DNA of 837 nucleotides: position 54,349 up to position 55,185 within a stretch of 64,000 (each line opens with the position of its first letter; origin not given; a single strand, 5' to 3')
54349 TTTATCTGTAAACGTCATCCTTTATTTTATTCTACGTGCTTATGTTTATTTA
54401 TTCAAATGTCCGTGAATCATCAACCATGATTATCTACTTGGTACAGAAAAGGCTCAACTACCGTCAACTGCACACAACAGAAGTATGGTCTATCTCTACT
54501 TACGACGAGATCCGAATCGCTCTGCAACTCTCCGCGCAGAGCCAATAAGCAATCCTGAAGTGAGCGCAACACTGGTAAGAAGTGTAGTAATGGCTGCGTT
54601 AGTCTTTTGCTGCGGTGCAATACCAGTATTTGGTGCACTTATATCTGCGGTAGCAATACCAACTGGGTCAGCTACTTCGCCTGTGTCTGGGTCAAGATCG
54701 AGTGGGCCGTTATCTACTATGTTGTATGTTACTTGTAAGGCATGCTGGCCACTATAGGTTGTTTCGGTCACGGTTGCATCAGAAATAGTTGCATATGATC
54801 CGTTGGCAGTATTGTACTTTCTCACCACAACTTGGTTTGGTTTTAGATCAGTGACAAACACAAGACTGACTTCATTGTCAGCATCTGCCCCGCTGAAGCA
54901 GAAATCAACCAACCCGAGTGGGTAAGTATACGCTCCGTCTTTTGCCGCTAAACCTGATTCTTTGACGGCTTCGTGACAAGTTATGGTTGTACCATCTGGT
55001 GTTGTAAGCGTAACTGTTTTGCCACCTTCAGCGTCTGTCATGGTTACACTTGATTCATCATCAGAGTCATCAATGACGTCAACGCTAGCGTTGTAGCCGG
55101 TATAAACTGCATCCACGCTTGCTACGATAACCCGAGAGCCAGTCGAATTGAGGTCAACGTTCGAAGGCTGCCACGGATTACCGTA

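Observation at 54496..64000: Surface-protein island: six genes with different heads share one C-terminal module ending in PNTG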

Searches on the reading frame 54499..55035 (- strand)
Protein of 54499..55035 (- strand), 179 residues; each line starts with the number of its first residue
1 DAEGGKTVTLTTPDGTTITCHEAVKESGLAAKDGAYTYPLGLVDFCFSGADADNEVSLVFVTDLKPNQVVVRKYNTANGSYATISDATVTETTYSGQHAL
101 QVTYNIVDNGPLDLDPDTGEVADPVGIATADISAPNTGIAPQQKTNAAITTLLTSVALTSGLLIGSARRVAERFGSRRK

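Call 9: find_homologous_proteins(query=A1, max_evalue=0.001)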
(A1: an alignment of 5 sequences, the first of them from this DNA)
Query A1 (5 sequences) (179 aa, profile of the alignment): 26 proteins with E <= 0.001 among 5138 candidates.
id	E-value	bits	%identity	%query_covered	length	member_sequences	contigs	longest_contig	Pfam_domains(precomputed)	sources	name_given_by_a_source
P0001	1.4e-58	215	72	77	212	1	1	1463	-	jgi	jgi:hypothetical protein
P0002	7.4e-53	196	68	78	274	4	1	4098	-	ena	-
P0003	2.3e-52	195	66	99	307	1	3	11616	-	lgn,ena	-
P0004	5.6e-51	190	66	72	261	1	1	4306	-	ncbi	-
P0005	5.7e-50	187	62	87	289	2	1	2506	-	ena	-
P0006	2.5e-49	185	62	97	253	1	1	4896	-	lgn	-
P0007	6.9e-49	183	59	100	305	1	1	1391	-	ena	-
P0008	5.1e-47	177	60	70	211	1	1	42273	-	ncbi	-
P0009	2.5e-46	175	49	94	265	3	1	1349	-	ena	-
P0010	7.2e-46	174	51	78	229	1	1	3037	-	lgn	-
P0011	1.1e-42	163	68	65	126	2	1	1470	-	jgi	jgi:phenylpropionate dioxygenase-like ring-hydroxylating dioxygenase large terminal subunit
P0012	1.3e-39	153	49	70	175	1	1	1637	-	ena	-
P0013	1.5e-39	153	51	75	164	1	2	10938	-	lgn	-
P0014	1.0e-38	150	42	99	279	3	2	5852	-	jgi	-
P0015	6.1e-38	148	42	88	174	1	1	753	-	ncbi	-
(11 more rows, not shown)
